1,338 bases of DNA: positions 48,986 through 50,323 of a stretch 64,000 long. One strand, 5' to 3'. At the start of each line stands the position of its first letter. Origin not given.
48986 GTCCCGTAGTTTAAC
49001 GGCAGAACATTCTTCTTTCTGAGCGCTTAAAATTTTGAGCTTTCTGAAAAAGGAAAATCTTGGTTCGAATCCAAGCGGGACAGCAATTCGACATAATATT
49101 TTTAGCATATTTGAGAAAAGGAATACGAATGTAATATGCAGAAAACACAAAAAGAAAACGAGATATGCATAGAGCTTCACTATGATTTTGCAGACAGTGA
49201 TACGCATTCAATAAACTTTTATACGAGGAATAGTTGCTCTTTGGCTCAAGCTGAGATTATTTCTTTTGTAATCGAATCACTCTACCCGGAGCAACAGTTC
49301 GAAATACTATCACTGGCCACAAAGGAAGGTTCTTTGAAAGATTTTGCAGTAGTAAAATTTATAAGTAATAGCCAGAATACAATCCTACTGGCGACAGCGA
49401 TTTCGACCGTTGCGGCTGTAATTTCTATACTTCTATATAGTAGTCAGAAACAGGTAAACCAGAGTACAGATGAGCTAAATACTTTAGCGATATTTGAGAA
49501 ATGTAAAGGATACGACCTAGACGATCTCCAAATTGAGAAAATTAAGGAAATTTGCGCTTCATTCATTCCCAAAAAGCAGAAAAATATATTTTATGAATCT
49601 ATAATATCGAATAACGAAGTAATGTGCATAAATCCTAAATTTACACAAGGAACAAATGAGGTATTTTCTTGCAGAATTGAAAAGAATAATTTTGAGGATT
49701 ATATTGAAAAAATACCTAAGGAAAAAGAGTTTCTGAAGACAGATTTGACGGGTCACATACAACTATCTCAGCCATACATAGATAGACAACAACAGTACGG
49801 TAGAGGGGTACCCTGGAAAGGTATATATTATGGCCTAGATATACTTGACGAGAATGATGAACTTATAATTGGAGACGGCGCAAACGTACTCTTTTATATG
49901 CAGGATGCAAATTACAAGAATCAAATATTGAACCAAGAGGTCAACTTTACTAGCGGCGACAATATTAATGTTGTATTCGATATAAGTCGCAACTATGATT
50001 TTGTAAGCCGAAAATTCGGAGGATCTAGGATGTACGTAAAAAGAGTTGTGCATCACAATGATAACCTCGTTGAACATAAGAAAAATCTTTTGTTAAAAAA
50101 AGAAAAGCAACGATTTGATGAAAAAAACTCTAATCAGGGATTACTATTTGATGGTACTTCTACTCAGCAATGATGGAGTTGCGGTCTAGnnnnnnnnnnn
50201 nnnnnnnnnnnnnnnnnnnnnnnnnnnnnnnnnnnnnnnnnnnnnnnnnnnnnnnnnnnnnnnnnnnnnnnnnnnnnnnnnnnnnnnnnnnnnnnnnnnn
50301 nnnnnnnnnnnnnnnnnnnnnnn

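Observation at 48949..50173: Atypical tRNA-like gene with a 25-nt direct-repeat-flanked insertion, followed by an AT-rich orphan gene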

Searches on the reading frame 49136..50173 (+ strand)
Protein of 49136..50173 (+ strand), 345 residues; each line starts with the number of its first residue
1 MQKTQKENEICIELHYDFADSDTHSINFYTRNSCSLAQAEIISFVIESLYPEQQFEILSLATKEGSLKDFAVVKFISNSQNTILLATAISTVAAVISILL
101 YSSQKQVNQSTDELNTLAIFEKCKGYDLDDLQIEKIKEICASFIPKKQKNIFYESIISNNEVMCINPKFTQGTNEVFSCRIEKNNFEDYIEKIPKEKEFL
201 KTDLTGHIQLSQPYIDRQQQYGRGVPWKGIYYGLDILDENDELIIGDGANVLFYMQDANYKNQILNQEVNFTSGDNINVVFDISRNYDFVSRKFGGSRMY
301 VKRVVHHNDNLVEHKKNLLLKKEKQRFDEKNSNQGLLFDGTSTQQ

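Call 6: search_protein_families(library=pfam, proteins=[window:49136-50173:+], max_evalue=0.01)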
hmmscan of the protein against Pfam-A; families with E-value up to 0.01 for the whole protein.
window:49136-50173:+ (345 aa): 0 families

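Call 7: search_protein_families(library=phrogs, proteins=[window:49136-50173:+], max_evalue=0.001)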
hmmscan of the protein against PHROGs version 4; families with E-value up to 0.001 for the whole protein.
window:49136-50173:+ (345 aa): 0 families

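Call 11: find_encoding_contigs(protein=window:49136-50173:+, flank=10000, max_places=10)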
Protein window:49136-50173:+ (345 aa): 4 contigs read that carry it; 1 place shown.
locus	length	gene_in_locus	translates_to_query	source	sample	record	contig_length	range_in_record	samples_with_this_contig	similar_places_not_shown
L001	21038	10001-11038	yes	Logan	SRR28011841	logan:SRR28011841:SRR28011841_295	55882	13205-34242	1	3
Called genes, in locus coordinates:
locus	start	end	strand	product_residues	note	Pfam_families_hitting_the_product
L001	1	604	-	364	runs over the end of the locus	PF00226:DnaJ, PF01556:DnaJ_C, PF00684:DnaJ_CXXCXGXG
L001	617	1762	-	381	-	-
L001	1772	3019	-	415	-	PF00579:tRNA-synt_1b, PF22421:SYY_C-terminal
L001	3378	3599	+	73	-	-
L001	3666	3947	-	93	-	PF00581:Rhodanese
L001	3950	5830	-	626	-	PF00012:HSP70, PF06723:MreB_Mbl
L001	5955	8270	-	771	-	PF00933:Glyco_hydro_3, PF03734:YkuD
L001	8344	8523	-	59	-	-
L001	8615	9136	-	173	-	PF01936:NYN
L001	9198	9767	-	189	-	PF20803:PaaX_M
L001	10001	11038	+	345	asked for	-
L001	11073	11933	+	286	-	PF00892:EamA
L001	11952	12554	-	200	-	PF01025:GrpE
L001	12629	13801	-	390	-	PF12832:MFS_1_like (faint), PF07690:MFS_1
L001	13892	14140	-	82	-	-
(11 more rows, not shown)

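Call 12: find_homologous_proteins(query=window:49136-50173:+, max_evalue=0.001)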
Query window:49136-50173:+ (345 aa): 47 proteins with E <= 0.001 among 2107 candidates.
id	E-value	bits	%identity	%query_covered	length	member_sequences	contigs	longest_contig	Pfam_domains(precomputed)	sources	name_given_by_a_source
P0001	6.6e-225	763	100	100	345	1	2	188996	-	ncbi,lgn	ncbi:MAG: hypothetical protein WAX38_04660 [Minisyncoccia bacterium]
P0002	6.0e-137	474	61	98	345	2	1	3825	-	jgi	jgi:hypothetical protein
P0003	4.9e-134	465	61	99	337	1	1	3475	-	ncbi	-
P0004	1.7e-129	450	59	97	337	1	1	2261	-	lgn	-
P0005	8.1e-129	448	58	99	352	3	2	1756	-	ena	-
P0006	9.8e-129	447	60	98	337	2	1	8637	-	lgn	-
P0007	2.7e-128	446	60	98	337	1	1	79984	-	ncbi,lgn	ncbi:MAG: hypothetical protein V4665_04435 [Patescibacteria group bacterium]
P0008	2.3e-127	443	58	99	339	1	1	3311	-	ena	-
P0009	3.2e-127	442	58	96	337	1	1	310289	-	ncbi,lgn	-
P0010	6.8e-127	441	57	98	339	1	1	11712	-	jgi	jgi:hypothetical protein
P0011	8.8e-126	438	58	98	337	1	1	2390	-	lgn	-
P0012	1.2e-125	437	59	97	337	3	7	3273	-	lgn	-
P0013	2.0e-125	436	58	99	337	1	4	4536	-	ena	-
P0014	2.0e-125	436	58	97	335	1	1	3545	-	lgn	-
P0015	3.7e-125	436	56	99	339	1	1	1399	-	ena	-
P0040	7.1e-113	395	55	99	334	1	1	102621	-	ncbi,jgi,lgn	ncbi:MAG: hypothetical protein WC682_04645 [Parcubacteria group bacterium]|jgi:hypothetical protein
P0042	4.1e-109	383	51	99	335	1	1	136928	-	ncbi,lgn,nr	ncbi:MAG: hypothetical protein NTY30_03930 [Candidatus Berkelbacteria bacterium]|nr:hypothetical pro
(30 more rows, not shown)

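Call 14: search_protein_families(library=padloc, proteins=[window:49136-50173:+], max_evalue=0.1)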
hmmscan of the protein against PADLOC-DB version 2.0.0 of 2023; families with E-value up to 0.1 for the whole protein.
window:49136-50173:+ (345 aa): 1 family
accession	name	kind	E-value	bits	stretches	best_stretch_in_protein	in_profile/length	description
PDLC05016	PDC-S42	-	1.7e-19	68.4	1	1-338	2-317/320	-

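Call 15: search_protein_families(library=ncbifam, proteins=[window:49136-50173:+], max_evalue=0.1)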
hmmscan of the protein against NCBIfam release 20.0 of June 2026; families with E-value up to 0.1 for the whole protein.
window:49136-50173:+ (345 aa): 1 family
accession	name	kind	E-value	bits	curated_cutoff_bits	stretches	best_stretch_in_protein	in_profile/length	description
NF053583.1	LAPAL_fam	equivalog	0.00043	19.8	60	1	13-100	2-98/292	LAPAL motif-containing putative phage structural protein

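Call 16: find_encoding_contigs(protein=P0007, flank=6000, max_places=3)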
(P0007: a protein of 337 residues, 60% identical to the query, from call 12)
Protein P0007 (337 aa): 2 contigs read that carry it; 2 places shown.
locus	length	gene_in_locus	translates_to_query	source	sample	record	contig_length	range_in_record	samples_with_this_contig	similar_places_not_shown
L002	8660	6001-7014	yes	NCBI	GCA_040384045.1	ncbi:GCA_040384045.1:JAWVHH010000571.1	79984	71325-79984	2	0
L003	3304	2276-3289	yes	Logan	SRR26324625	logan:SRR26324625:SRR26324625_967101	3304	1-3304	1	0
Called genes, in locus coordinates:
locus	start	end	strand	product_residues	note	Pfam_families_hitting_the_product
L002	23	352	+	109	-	-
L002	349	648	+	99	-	-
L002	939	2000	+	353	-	-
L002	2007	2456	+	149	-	-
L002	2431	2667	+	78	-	-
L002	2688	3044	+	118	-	-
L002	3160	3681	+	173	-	PF03887:YfbU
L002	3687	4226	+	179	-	-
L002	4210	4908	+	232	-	-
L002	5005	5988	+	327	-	PF00078:RVT_1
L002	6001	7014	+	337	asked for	-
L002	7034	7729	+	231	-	-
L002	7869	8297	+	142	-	-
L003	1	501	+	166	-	?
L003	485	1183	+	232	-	-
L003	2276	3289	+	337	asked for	-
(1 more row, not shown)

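Call 17: find_encoding_contigs(protein=P0009, flank=6000, max_places=3)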
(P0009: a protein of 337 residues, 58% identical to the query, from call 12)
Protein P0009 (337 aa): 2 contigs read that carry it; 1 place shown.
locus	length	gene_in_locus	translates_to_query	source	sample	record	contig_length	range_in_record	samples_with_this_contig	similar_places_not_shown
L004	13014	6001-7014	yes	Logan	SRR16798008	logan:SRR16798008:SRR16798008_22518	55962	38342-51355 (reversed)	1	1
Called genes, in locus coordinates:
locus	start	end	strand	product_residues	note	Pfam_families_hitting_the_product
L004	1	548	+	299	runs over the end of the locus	PF01795:Methyltransf_5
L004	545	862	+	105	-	-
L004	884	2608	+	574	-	PF03717:PBP_dimer, PF00905:Transpeptidase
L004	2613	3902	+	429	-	PF08245:Mur_ligase_M, PF02875:Mur_ligase_C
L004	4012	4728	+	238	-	-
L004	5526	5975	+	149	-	-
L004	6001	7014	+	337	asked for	-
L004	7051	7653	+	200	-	PF06094:GGACT (weak), PF13772:AIG2_2 (weak)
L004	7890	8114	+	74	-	PF13560:HTH_31, PF12844:HTH_19 (weak), PF13443:HTH_26 (weak), PF01381:HTH_3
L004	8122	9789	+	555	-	PF20582:UPF0758_N, PF04002:RadC, PF00145:DNA_methylase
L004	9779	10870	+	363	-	PF09561:RE_HpaII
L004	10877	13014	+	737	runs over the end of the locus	-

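Call 18: find_encoding_contigs(protein=P0042, flank=6000, max_places=3)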
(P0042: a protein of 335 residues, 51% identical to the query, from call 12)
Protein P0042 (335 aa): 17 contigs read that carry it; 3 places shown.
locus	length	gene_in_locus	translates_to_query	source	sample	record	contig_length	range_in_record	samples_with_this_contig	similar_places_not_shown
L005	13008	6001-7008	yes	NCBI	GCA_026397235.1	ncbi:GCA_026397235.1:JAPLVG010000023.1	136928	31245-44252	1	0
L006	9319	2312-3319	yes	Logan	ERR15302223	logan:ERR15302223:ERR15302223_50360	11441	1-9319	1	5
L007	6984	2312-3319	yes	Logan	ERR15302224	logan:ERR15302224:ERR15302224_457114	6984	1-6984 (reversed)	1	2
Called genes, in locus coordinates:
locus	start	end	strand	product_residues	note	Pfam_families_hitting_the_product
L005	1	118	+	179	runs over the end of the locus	PF00300:His_Phos_1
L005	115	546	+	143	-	PF00583:Acetyltransf_1, PF13673:Acetyltransf_10, PF13508:Acetyltransf_7, PF08445:FR47 (faint)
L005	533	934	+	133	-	PF00293:NUDIX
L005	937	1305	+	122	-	-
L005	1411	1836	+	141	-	-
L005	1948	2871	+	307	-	PF18899:DUF5655 (weak)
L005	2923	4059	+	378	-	PF13651:EcoRI_methylase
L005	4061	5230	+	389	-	PF03235:GmrSD_N, PF01844:HNH (weak)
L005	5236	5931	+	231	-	-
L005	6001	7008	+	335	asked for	-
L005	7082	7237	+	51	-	-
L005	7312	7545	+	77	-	PF09954:DUF2188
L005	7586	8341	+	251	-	PF01381:HTH_3, PF13443:HTH_26, PF13274:SocA_Panacea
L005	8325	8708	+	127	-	-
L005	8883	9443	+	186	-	-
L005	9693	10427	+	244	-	-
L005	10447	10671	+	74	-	-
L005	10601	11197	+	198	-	-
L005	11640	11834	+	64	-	-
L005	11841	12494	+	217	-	PF02661:Fic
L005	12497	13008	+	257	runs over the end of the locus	PF12705:PDDEXK_1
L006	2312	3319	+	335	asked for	-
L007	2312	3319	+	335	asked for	-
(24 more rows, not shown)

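Call 19: find_encoding_contigs(protein=P0040, flank=6000, max_places=3)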
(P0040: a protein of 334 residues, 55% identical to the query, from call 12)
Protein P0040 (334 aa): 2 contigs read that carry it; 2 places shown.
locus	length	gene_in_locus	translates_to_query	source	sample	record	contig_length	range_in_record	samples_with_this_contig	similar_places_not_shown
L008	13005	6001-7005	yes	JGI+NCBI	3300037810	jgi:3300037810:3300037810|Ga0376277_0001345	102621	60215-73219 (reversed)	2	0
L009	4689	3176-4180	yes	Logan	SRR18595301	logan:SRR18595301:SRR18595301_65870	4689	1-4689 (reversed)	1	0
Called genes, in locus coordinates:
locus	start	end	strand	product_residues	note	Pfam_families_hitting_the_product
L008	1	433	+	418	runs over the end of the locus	PF11104:PilM_2 (faint), PF02491:SHS2_FTSA, PF06723:MreB_Mbl, PF14450:FtsA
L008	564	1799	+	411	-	PF00091:Tubulin, PF12327:FtsZ_C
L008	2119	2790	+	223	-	PF20582:UPF0758_N, PF04002:RadC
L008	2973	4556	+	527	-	PF12161:HsdM_N, PF02384:N6_Mtase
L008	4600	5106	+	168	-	PF08937:ThsB_TIR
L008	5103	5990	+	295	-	PF20016:ThsA_Macro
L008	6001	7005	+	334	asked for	-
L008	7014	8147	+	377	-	-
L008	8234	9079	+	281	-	PF02498:Bro-N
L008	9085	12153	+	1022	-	PF04313:HSDR_N, PF04851:ResIII, PF00270:DEAD, PF18766:SWI2_SNF2, PF22679:T1R_D3-like, PF12008:EcoR124_C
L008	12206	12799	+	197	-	PF03848:TehB, PF13489:Methyltransf_23, PF05175:MTS (weak), PF13649:Methyltransf_25, PF13847:Methyltransf_31, PF08241:Methyltransf_11, PF08242:Methyltransf_12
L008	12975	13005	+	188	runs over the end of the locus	PF01121:CoaE (faint), PF13238:AAA_18 (weak), PF21448:DNMK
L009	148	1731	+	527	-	PF12161:HsdM_N, PF02384:N6_Mtase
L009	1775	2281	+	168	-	PF08937:ThsB_TIR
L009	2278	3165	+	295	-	PF20016:ThsA_Macro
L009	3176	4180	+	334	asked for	-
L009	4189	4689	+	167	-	?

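Call 21: search_protein_representatives(protein=window:49136-50173:+)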
Query: 345 residues. Proteins with E-value up to 0.001 (for the whole library): 46; up to 1e-10: 22; up to 1e-30: 8. The best 46 are listed.
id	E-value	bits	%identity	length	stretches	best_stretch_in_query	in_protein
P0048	5.2e-97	341.4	47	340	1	9-341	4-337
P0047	2.3e-83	296.5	58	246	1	98-339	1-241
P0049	4.3e-69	249.7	41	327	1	8-337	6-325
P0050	1.9e-47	178.6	38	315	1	8-338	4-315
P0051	1.3e-44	169.2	35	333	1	8-322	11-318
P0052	6.6e-34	134.1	34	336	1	10-317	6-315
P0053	4.0e-33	131.5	31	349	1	9-331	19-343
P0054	4.6e-32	128.0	33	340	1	26-341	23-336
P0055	1.6e-27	113.1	32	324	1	10-326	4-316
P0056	3.5e-27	112.0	29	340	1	19-316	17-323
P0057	1.2e-26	110.2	30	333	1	8-318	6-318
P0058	1.8e-26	109.6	29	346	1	9-317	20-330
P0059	2.5e-26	109.2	30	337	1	12-324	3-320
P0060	1.2e-25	106.9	31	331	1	9-325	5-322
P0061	2.8e-24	102.4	59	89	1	255-340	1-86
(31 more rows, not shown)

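Call 36: search_protein_families(library=padloc, proteins=[L002:5005-5988:+, L005:5236-5931:+, L004:5526-5975:+, L008:7014-8147:+], max_evalue=0.01)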
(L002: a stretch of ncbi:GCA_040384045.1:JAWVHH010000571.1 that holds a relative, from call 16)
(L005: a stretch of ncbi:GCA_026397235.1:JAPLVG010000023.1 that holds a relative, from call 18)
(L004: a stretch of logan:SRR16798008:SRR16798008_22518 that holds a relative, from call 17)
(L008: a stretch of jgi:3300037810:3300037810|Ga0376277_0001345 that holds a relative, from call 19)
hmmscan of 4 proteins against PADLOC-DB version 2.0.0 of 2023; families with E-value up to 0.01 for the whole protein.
L002:5005-5988:+ (327 aa): 62 families (the best 25 are shown)
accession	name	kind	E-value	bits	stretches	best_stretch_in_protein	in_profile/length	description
PDLC02953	RT_VII-A2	-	4.3e-78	260.8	1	38-314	46-327/329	-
PDLC02946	RT_III-A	-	1.2e-69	233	1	11-315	34-325/330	-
PDLC02957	RT-DUF3800_VII-A1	-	2.9e-66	222.3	1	45-312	66-328/577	single gene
PDLC02958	RT-DUF3800_VII-A1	-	6.7e-65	217.8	1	41-312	62-326/575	single gene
PDLC02943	RT_III-A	-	3.5e-63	211.4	1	5-316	16-315/322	-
PDLC02959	RT-Protease_XI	-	3.4e-60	202.4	1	6-312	3-313/510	single gene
PDLC02960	RT-Protease_XI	-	1.8e-59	200.1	1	7-312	2-310/506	single gene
PDLC02945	RT_III-A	-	7.1e-59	197.7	2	152-312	200-353/362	-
PDLC02954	RT_VIII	-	6.9e-58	194.8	1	8-315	6-308/323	-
PDLC02941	RT_II-A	-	2.8e-57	192.2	1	7-318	9-297/309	-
PDLC02962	RT-TIR_XII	-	6.5e-56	188.2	1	6-311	9-322/478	single gene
PDLC02942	RT_III-A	-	1.3e-55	186.8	1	6-306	37-324/341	-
PDLC02961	RT-TIR_XII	-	1.5e-55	187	1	7-312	10-322/475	single gene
PDLC02944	RT_III-A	-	2.9e-55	186.5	2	157-318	208-369/597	-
PDLC02968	RT-Toprim_I-C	-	3.8e-55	185.8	1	17-321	4-309/529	single gene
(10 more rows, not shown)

L005:5236-5931:+ (231 aa): 0 families

L004:5526-5975:+ (149 aa): 0 families

L008:7014-8147:+ (377 aa): 98 families (the best 25 are shown)
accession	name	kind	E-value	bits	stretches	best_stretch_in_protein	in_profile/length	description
PDLC03144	Specificity_I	-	6e-104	346.7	1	7-373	3-386/388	Type I specificity subunit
PDLC03077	Specificity_I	-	5.4e-72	241.6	1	72-372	82-412/417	Type I specificity subunit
PDLC03188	Specificity_I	-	8.7e-66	220.7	1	138-339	201-408/458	Type I specificity subunit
PDLC03057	Specificity_I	-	2.6e-49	166.2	1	138-370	154-403/407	Type I specificity subunit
PDLC03062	Specificity_I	-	2.8e-47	159.7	2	42-190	32-172/375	Type I specificity subunit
PDLC03073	Specificity_I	-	5e-45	152.4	2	198-377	256-428/437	Type I specificity subunit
PDLC03099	Specificity_I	-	2.2e-43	146.9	2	198-343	9-148/405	Type I specificity subunit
PDLC03111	Specificity_I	-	1.3e-41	140.7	2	301-374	126-199/207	Type I specificity subunit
PDLC03126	Specificity_I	-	7.4e-37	125.5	2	290-371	609-687/690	Type I specificity subunit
PDLC03082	Specificity_I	-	2.2e-31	107.6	1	194-336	190-330/368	Type I specificity subunit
PDLC03132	Specificity_I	-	7.9e-29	98.9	1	42-166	34-158/387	Type I specificity subunit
PDLC03150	Specificity_I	-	2e-28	97.5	1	30-162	56-188/475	Type I specificity subunit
PDLC03198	Specificity_I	-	1.9e-27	94.6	2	4-193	3-202/208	Type I specificity subunit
PDLC03067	Specificity_I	-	2.9e-27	93.6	1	49-162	38-151/383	Type I specificity subunit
PDLC04137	mad5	-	2.1e-22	77.9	2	41-185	18-184/392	mads_5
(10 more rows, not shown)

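Call 37: search_protein_families(library=pfam, proteins=[L002:7034-7729:+, L005:5236-5931:+, L004:5526-5975:+, L008:7014-8147:+], max_evalue=0.01)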
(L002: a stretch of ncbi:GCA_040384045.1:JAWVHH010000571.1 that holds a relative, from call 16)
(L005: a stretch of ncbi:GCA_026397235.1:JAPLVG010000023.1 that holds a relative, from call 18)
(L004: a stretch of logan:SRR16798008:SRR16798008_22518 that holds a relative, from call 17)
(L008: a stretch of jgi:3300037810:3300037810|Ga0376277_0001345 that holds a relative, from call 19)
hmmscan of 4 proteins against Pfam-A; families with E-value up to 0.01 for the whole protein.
L002:7034-7729:+ (231 aa): 0 families

L005:5236-5931:+ (231 aa): 0 families

L004:5526-5975:+ (149 aa): 0 families

L008:7014-8147:+ (377 aa): 1 family
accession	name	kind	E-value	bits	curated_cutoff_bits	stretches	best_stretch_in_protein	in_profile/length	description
PF01420.25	Methylase_S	-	8.6e-35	120.9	22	2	205-354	14-167/168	Type I restriction modification DNA specificity domain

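Call 48: predict_structure(alignment_id=A1)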
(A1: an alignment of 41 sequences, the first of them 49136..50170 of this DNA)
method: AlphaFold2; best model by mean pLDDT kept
length: 345 residues; sequences in the alignment: 41
mean_pLDDT: 82.4   pTM: 0.65
mean pLDDT of the five models: 82.4, 81.4, 81.4, 80.7, 79.3
residues with pLDDT >= 90: 137; 70-90: 148; 50-70: 54; < 50: 6
segments of 3 or more residues with pLDDT < 50: 343-345
pLDDT, mean of each block of 10 residues (from residue 1): 68 90 85 95 93 91 77 81 81 90 69 59 75 86 89 95 94 89 94 78 93 60 74 87 88 91 84 86 81 78 89 80 83 66 48
secondary structure, 60 per line:
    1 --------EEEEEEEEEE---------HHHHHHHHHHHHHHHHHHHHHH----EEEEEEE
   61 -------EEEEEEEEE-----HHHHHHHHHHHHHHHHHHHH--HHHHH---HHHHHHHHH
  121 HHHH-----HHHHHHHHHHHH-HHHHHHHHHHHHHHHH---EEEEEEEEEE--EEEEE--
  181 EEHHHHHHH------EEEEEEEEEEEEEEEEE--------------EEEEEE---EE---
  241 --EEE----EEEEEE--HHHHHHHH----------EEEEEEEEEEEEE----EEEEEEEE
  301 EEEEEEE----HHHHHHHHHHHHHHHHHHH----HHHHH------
elements in order: E9-18 H28-49 E54-60 E68-76 H82-101 H104-108 H112-124 H130-141 H143-158 E162-171 E174-178 H183-189 E196-212 E227-232 E243-245 E250-255 H258-265 E276-288 E293-307 H312-330 H335-339

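Call 54: fold_search(model_id=the predicted structure, library=pdb)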
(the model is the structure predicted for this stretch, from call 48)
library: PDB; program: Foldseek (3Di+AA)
matches with E <= 10: 1226; with E <= 0.001: 0
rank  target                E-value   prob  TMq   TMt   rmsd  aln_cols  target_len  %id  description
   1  6b03_A                3.4e-03  0.54  0.19  0.09  20.9       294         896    7  The crystal structure of the ferredoxin protease FusC in complex with its substrate plant ferredoxin (released 2018-06-20)
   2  6b05_A                6.0e-03  0.44  0.19  0.09  20.4       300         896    7  The Crystal Structure of the Ferredoxin Protease FusC E83A mutant in complex with Arabidopsis Ferredoxin (released 2018-06-20)
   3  6zm9                  1.3e-02  0.63  0.14  0.31  11.5       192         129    5  PHAGE SAM LYASE IN COMPLEX WITH S-METHYL-5'-THIOADENOSINE (released 2021-02-24)
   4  6znb                  1.6e-02  0.72  0.15  0.32   9.1       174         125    6  PHAGE SAM LYASE IN APO STATE (released 2021-02-24)
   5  7y8v_E                2.6e-02  0.23  0.16  0.15  19.1       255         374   10  Crystal structure of AlbEF homolog mutant (AlbF-H54A/H58A) from Quasibacillus thermotolerans (released 2022-10-12)
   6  7y8x_E                2.8e-02  0.28  0.17  0.16  18.4       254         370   10  Crystal structure of AlbEF homolog from Quasibacillus thermotolerans in complex with Ni(II) (released 2022-10-12)
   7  2vl1_C                3.9e-02  0.96  0.19  0.16   5.6       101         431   18  Crystal structure of beta-alanine synthase from Saccharomyces kluyveri in complex with a gly-gly peptide (released 2008-05-13)
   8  3go9                  3.9e-02  0.47  0.19  0.16  18.8       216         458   11  Predicted insulinase family protease from Yersinia pestis (released 2009-04-07)
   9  2v8h_C                4.2e-02  0.96  0.19  0.16   5.7       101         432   18  Crystal structure of mutant E159A of beta-alanine synthase from Saccharomyces kluyveri in complex with its substrate N (released 2007-10-02)
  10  6ahr_H                4.2e-02  0.69  0.12  0.26   7.2        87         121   14  Cryo-EM structure of human Ribonuclease P (released 2018-12-05)
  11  2pgc_A                4.4e-02  0.35  0.17  0.25  19.4       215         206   11  Crystal structure of a a marine metagenome protein (jcvi_pep_1096685590403) from uncultured marine organism at 2.53 A  (released 2007-04-24)
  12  9gab_A                4.7e-02  0.75  0.17  0.38   8.5       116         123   11  Structure and catalytic mechanism of SAM-AMP lyase in Clostridium botulinum CorA-associated type III CRISPR system (released 2025-07-02)
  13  1r3n_G                5.2e-02  0.96  0.20  0.16   5.5       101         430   18  Crystal structure of beta-alanine synthase from Saccharomyces kluyveri (released 2003-11-11)
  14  1qcr_B                5.2e-02  0.30  0.16  0.14  17.4       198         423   11  CRYSTAL STRUCTURE OF BOVINE MITOCHONDRIAL CYTOCHROME BC1 COMPLEX, ALPHA CARBON ATOMS ONLY (released 1998-10-14)
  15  4ozj                  5.5e-02  0.33  0.11  0.25   8.8        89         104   12  GlnK2 from Haloferax mediterranei complexed with ADP (released 2014-07-02)
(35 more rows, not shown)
